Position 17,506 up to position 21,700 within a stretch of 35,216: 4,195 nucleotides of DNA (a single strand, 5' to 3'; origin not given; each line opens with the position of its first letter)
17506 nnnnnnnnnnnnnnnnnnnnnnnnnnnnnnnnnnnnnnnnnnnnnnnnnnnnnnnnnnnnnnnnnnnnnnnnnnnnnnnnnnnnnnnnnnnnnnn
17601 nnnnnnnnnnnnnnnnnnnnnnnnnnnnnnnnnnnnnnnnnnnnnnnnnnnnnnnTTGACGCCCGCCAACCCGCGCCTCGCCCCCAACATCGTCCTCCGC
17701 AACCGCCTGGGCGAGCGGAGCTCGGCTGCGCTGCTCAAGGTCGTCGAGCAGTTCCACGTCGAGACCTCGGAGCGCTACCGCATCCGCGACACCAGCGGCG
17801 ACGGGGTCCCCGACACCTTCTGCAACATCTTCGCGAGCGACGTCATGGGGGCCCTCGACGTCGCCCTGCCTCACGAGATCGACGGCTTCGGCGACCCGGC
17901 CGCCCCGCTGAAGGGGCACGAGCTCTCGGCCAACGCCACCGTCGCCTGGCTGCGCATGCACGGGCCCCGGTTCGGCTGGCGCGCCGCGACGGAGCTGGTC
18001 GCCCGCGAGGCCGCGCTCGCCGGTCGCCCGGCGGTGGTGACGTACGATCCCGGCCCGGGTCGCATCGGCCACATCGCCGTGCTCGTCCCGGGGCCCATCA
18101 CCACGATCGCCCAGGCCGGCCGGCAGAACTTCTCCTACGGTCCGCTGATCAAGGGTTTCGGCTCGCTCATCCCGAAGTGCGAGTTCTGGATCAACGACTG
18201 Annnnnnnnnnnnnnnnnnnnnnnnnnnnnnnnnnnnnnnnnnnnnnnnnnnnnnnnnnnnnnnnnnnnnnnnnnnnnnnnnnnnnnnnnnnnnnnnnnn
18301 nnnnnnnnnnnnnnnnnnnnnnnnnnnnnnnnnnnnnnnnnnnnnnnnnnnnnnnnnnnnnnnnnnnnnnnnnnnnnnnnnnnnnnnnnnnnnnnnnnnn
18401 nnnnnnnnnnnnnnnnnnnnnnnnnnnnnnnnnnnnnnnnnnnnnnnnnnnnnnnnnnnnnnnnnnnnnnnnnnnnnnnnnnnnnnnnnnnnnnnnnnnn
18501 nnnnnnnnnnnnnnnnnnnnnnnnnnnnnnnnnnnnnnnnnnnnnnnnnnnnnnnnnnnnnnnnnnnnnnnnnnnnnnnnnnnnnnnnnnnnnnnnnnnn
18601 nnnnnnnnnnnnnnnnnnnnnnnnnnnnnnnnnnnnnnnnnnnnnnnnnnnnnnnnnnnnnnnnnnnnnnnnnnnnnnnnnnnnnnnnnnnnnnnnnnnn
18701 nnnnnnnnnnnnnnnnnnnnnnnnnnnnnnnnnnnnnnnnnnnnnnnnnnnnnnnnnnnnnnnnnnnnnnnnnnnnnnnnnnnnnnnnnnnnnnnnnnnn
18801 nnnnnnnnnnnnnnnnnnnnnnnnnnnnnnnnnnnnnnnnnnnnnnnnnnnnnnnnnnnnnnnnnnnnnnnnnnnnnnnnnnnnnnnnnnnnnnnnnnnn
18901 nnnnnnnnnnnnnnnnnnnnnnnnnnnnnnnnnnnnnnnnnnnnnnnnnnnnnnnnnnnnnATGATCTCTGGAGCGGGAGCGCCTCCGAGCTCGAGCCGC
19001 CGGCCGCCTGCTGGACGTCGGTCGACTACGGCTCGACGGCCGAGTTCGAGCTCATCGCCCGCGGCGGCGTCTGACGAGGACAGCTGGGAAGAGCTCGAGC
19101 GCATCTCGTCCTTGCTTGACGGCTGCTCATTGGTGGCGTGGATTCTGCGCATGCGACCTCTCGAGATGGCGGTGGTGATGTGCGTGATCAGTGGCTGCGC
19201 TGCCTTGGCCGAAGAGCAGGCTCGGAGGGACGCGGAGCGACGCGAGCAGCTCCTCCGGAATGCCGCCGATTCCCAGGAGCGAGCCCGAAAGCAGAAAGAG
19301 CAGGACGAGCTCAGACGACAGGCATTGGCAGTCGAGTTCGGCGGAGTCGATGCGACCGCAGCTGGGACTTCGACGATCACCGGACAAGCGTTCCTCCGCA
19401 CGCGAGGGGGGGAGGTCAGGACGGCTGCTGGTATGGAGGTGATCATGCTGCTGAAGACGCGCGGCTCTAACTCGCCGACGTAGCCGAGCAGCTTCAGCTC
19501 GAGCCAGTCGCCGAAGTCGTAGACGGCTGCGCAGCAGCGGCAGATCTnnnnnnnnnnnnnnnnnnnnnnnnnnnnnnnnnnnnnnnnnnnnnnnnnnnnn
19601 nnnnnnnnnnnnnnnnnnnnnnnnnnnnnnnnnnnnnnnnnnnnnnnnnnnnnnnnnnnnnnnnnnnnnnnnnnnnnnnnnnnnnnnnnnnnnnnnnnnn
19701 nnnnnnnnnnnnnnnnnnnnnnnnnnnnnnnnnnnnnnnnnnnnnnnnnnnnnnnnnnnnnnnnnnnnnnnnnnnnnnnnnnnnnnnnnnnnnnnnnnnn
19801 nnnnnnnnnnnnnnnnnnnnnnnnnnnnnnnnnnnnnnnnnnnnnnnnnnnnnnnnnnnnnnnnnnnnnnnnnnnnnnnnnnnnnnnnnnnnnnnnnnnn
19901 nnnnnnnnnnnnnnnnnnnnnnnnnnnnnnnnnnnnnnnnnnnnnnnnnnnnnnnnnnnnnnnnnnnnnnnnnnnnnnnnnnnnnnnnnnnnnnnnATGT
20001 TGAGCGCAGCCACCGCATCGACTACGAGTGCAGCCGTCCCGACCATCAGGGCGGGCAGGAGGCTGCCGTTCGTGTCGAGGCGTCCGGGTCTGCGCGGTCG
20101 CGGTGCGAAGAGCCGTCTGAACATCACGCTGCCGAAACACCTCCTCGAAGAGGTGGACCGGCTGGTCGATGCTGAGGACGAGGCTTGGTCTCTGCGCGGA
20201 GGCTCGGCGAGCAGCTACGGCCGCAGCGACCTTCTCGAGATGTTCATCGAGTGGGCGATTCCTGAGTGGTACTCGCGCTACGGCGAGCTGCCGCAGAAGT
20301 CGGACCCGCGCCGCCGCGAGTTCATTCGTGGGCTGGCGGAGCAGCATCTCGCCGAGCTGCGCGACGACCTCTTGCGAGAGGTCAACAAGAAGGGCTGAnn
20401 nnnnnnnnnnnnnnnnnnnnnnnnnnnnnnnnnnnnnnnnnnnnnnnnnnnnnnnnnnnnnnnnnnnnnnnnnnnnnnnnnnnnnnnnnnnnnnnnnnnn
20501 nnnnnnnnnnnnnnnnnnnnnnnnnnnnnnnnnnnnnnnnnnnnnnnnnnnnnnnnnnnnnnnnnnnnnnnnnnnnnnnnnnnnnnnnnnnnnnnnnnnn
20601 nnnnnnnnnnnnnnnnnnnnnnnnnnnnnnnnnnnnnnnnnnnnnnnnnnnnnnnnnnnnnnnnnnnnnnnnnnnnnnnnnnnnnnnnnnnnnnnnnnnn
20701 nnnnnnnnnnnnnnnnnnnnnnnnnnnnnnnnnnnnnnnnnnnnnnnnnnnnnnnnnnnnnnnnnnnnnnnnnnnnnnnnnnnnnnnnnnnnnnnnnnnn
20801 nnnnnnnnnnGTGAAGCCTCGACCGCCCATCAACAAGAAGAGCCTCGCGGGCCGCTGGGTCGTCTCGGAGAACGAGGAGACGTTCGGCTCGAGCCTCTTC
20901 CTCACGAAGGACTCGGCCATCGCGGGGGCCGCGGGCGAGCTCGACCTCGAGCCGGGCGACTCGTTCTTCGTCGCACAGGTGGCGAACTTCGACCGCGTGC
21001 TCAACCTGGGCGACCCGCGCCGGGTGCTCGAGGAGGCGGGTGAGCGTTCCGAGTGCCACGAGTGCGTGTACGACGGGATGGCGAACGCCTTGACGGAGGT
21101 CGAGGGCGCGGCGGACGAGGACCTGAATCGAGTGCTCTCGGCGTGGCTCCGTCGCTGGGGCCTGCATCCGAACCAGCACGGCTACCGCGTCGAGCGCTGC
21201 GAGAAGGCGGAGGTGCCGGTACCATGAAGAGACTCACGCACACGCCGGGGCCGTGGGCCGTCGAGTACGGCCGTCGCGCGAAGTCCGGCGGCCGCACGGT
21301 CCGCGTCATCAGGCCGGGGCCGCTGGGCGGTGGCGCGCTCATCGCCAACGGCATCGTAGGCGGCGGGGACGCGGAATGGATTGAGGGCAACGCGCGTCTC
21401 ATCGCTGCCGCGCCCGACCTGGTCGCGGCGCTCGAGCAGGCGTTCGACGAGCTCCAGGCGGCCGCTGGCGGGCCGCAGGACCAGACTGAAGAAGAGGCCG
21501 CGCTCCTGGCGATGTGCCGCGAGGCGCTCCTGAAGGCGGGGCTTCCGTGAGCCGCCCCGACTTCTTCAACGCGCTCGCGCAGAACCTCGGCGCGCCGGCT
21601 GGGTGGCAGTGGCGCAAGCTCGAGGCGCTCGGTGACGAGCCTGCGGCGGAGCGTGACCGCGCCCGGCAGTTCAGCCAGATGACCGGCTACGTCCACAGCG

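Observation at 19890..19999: Compact genetic-switch region: divergent promoters, two GTGC-N6-GCAC operators 21 bp apart, and a leaderless RHH gene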

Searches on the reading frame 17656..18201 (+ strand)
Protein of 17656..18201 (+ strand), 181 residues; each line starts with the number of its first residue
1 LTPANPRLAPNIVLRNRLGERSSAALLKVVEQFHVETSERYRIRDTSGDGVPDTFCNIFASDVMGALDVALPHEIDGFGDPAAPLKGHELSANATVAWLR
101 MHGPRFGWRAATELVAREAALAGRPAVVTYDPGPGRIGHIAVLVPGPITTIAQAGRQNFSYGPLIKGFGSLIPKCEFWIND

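Call 49: find_related_loci(query=window:17656-18201:+, collection=viral_contigs, flank=8000)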
Query window:17656-18201:+ (181 aa) in viral_contigs; peptide patterns used: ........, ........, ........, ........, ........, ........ (x = any residue, [..] = any of these).
1 stretches matched a pattern, but none encodes a relative of the query by tblastn (E <= 1e-3).

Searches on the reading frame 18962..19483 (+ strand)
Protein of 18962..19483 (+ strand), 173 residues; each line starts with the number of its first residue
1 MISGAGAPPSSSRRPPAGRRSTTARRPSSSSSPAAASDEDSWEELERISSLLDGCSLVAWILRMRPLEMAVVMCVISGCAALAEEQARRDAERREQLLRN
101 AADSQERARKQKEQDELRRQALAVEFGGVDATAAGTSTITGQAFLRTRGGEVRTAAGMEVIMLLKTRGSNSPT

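Call 8: search_protein_families(library=pfam, max_evalue=0.01, proteins=[window:18962-19483:+])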
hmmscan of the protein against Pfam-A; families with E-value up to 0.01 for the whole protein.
window:18962-19483:+ (173 aa): 1 family
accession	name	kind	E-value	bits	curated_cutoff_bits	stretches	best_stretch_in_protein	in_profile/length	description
PF02104.20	SURF1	-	0.0099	16.7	23.4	0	76-167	4-90/205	SURF1 family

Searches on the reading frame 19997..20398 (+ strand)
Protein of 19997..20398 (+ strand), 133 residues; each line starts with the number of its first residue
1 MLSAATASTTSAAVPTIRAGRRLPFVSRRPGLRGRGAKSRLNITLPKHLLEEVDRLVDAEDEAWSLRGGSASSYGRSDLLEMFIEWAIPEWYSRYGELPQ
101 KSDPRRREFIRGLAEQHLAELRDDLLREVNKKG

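Call 6: search_protein_families(library=pfam, max_evalue=0.1, proteins=[window:19997-20398:+])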
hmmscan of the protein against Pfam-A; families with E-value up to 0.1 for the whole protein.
window:19997-20398:+ (133 aa): 2 families
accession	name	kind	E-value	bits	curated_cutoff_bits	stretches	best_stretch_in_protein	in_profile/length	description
PF07878.17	RHH_5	-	0.00091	19.4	26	1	40-60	3-23/43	CopG-like RHH_1 or ribbon-helix-helix domain, RHH_5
PF15919.11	HicB_lk_antitox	-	0.0088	16.6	27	1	37-63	88-114/123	HicB_like antitoxin of bacterial toxin-antitoxin system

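Call 7: search_protein_families(library=phrogs, max_evalue=0.1, proteins=[window:19997-20398:+])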
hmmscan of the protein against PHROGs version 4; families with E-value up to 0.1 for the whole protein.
window:19997-20398:+ (133 aa): 1 family
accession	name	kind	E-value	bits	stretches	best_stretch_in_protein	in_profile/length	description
phrog_4738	-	transcription regulation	0.0056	17.4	1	37-59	13-35/59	transcriptional repressor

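Call 16: find_related_loci(query=window:20072-20398:+, collection=viral_contigs, flank=6000)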
Query window:20072-20398:+ (108 aa) in viral_contigs; peptide patterns used: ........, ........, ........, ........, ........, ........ (x = any residue, [..] = any of these).
52 stretches matched a pattern, but none encodes a relative of the query by tblastn (E <= 1e-3).

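Call 21: find_homologous_proteins(query=window:19997-20398:+, max_evalue=0.01)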
Query window:19997-20398:+ (133 aa): 1 proteins with E <= 0.01 among 53 candidates.
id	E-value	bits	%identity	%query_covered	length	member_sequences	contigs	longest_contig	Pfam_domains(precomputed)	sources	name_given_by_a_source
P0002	3.2e-64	233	100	81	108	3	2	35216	-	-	-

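Call 53: search_solved_structures(query=window:20072-20398:+, max_evalue=10, show_alignments=2)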
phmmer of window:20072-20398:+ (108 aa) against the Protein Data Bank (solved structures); distinct sequences matched with E-value up to 10: 10.
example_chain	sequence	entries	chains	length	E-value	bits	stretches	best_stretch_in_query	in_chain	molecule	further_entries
8jw0_F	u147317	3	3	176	0.29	14.6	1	16-89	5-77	Chlorophyll a-chlorophyll c-peridinin-protein-complex I-2, acpPCI-2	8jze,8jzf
3kzt_A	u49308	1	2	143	0.81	13.1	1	20-68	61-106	uncharacterized protein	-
1abw_A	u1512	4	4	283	0.99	12.9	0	37-73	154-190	HEMOGLOBIN-BASED BLOOD SUBSTITUTE | HEMOGLOBIN | PROTEIN (DEOXYHEMOGLOBIN (ALPHA CHAIN))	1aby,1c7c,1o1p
3k33_A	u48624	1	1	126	1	12.8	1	67-94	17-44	Death on curing protein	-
1c7d_A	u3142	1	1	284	1.1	12.7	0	37-73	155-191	PROTEIN (DEOXYHEMOGLOBIN (ALPHA CHAIN))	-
1hds_A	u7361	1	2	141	1.1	12.7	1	37-77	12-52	HEMOGLOBIN S (DEOXY) (ALPHA CHAIN)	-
3kh2_A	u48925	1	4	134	1.2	12.6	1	67-94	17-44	Death on curing protein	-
3dd7_A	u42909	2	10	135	1.2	12.6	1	67-94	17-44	Death on curing protein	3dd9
3d1a_A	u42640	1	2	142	2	11.9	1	37-74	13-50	Hemoglobin subunit alpha-1/2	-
2qu0_A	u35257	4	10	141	2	11.8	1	37-74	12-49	Hemoglobin subunit alpha-1/2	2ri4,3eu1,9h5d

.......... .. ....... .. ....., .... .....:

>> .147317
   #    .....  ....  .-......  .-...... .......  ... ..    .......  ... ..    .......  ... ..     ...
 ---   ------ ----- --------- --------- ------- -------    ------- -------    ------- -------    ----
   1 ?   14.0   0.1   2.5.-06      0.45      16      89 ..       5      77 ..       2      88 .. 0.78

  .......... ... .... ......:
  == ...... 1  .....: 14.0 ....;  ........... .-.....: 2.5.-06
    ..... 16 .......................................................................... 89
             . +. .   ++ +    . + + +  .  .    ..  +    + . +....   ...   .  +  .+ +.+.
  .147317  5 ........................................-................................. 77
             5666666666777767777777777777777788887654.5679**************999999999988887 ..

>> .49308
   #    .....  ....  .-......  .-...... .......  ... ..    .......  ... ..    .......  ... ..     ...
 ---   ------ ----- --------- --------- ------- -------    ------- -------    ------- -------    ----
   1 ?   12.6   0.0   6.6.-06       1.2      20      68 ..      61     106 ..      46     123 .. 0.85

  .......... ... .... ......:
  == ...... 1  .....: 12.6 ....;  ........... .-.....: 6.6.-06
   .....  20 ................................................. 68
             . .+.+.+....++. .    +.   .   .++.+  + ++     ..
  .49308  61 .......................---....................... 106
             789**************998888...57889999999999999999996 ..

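Call 55: search_protein_families(library=ncbifam, max_evalue=0.1, proteins=[window:20072-20398:+])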
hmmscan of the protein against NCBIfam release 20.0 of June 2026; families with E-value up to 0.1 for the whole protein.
window:20072-20398:+ (108 aa): 0 families

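Call 56: search_protein_families(library=padloc, max_evalue=0.1, proteins=[window:20072-20398:+])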
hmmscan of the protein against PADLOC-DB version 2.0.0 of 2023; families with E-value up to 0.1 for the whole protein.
window:20072-20398:+ (108 aa): 0 families

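Call 72: find_related_loci(query=A2, collection=viral_contigs, flank=4000)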
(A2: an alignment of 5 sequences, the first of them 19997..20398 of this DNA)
Query A2 (133 aa) in viral_contigs; peptide patterns used: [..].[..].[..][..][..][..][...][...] (x = any residue, [..] = any of these).
9 stretches matched a pattern, but none encodes a relative of the query by tblastn (E <= 1e-3).

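Call 85: search_solved_structures(query=A4, max_evalue=10, show_alignments=3)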
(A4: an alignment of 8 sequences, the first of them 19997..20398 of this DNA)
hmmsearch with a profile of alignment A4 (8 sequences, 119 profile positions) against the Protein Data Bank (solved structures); distinct sequences matched with E-value up to 10: 5.
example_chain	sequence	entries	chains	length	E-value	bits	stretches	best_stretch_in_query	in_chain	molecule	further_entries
4p78_A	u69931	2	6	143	0.23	14.7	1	57-97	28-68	HicB3 antitoxin | Antitoxin HicB3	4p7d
8fje_A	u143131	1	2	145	0.41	13.9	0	67-90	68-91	E8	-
8h3v_G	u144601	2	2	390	0.5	13.6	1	26-74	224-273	RNA polymerase sigma factor SigA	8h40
9dvs_G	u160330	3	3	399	0.51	13.5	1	26-74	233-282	RNA polymerase sigma factor SigA1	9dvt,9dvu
8t5c_b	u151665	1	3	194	1.1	12.5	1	56-98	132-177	Glycoprotein G2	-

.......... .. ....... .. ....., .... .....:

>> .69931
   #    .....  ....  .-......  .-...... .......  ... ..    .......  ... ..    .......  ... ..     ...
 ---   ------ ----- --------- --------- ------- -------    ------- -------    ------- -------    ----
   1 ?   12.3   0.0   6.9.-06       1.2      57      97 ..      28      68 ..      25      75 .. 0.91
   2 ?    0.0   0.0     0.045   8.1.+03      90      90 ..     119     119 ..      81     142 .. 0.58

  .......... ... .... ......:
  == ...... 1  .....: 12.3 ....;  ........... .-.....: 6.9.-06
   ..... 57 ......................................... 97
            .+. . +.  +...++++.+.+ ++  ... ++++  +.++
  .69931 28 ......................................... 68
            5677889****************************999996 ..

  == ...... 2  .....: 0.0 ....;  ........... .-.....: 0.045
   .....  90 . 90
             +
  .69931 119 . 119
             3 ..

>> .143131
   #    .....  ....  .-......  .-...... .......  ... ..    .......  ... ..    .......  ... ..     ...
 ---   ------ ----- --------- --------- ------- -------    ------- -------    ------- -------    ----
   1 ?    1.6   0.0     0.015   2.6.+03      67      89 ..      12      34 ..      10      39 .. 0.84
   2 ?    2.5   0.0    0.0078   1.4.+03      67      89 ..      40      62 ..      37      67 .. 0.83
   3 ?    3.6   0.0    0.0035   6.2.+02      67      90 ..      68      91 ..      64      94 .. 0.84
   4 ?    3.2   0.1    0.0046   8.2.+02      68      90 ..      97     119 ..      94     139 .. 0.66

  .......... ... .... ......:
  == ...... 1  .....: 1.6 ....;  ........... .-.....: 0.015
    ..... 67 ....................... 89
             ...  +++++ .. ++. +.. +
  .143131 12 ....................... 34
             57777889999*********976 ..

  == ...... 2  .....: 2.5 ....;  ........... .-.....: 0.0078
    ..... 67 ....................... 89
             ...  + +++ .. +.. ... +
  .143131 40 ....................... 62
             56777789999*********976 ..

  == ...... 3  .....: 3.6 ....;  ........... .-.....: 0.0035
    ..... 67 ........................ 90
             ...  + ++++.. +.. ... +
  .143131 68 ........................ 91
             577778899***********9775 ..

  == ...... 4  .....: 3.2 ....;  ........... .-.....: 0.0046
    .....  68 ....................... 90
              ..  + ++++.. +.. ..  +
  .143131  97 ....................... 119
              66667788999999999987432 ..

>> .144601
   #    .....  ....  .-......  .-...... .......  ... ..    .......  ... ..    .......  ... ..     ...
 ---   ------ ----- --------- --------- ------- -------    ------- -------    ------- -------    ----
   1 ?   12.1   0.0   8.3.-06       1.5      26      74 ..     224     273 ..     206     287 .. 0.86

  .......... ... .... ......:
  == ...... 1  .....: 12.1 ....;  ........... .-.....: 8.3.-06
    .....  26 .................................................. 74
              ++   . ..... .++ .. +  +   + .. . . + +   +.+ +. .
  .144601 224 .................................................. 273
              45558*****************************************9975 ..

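Call 86: search_protein_families(library=pfam, alignment_id=A4, max_evalue=0.1)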
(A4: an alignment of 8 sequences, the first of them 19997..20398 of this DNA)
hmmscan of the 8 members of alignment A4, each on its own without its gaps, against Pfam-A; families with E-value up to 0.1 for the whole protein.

A. member 1, window:19997-20398:+ (133 aa): 2 families
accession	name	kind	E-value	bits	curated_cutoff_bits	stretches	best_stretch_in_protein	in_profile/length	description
PF07878.17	RHH_5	-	0.00091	19.4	26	1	40-60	3-23/43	CopG-like RHH_1 or ribbon-helix-helix domain, RHH_5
PF15919.11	HicB_lk_antitox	-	0.0088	16.6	27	1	37-63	88-114/123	HicB_like antitoxin of bacterial toxin-antitoxin system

B. families by the number of members that match (of 8 scanned): 4 families
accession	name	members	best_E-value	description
PF07878.17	RHH_5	1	0.00091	CopG-like RHH_1 or ribbon-helix-helix domain, RHH_5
PF15919.11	HicB_lk_antitox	1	0.0088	HicB_like antitoxin of bacterial toxin-antitoxin system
PF23702.2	ARM_ECM29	1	0.086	ECM29, ARM-like repeats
PF03760.20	LEA_1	1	0.096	Late embryogenesis abundant (LEA) group 1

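Call 91: predict_structure(protein=window:19997-20398:+)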
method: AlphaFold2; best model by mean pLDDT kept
length: 133 residues; sequences in the alignment: 1
mean_pLDDT: 56.7   pTM: 0.41
mean pLDDT of the five models: 56.7, 53.7, 46.7, 46.0, 42.4
residues with pLDDT >= 90: 0; 70-90: 37; 50-70: 48; < 50: 48
segments of 3 or more residues with pLDDT < 50: 5-42, 69-73
pLDDT, mean of each block of 10 residues (from residue 1): 43 31 35 38 56 63 52 55 69 78 74 74 68 55
secondary structure, 60 per line:
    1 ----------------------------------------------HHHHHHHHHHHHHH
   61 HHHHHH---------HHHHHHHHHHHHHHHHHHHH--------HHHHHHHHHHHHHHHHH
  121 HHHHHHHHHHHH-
elements in order: H47-66 H76-95 H104-132

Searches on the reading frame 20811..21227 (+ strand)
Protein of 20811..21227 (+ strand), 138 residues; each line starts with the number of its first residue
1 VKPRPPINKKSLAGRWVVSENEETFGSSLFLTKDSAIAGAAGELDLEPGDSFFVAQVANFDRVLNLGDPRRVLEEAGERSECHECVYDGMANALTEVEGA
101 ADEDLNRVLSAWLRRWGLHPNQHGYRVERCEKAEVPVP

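Call 6: search_protein_families(library=pfam, max_evalue=0.1, proteins=[window:20811-21227:+])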
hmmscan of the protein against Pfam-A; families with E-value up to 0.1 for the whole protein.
window:20811-21227:+ (138 aa): 1 family
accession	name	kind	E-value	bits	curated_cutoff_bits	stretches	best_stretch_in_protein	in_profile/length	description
PF07618.16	DUF1580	-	0.094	12.8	24.4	0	107-128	13-34/57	Protein of unknown function (DUF1580)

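Call 7: search_protein_families(library=phrogs, max_evalue=0.1, proteins=[window:20811-21227:+])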
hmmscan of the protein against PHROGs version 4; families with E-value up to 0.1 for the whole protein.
window:20811-21227:+ (138 aa): 2 families
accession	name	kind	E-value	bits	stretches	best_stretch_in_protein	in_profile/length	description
phrog_1672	-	unknown function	4.9e-08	33.8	1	13-135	29-153/168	-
phrog_8514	-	unknown function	0.046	14.6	1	16-96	7-89/204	-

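Call 48: find_related_loci(query=window:20811-21227:+, collection=viral_contigs, flank=8000)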
Query window:20811-21227:+ (138 aa) in viral_contigs; peptide patterns used: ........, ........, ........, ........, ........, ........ (x = any residue, [..] = any of these).
7 stretches matched a pattern, but none encodes a relative of the query by tblastn (E <= 1e-3).

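Call 50: search_dna_similar(query=window:20811-21227:+, collection=phages, mode=protein, max_evalue=0.001, max_rows=15)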
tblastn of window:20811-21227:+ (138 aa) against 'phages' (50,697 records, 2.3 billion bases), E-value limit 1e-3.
Records with a match: 2; places in all: 2; records where one place covers at least 80% of the query: 2.
Best place of each record, by identity: <60% 2.
By first word of the organism name: Bacillus 2.
By host as written in the record: Bacillus megaterium DSM 319 2.
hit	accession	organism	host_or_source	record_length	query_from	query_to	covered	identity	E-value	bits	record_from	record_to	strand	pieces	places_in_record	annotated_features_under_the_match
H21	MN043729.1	Bacillus phage vB_BmeM-Goe8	Bacillus megaterium DSM 319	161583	14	135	88%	32.0%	6e-6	50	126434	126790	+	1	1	hypothetical protein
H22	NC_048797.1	Bacillus phage vB_BmeM-Goe8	Bacillus megaterium DSM 319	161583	14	135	88%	32.0%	6e-6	50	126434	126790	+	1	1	hypothetical protein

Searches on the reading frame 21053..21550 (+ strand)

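Call 6: search_protein_families(library=pfam, max_evalue=0.1, proteins=[window:21053-21550:+])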
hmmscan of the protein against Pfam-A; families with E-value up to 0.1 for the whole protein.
window:21053-21550:+ (165 aa): 0 families

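Call 7: search_protein_families(library=phrogs, max_evalue=0.1, proteins=[window:21053-21550:+])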
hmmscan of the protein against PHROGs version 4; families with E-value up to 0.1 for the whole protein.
window:21053-21550:+ (165 aa): 1 family
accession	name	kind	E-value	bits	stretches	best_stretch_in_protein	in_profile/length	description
phrog_1273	-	unknown function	5.6e-12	47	1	58-162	3-97/103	-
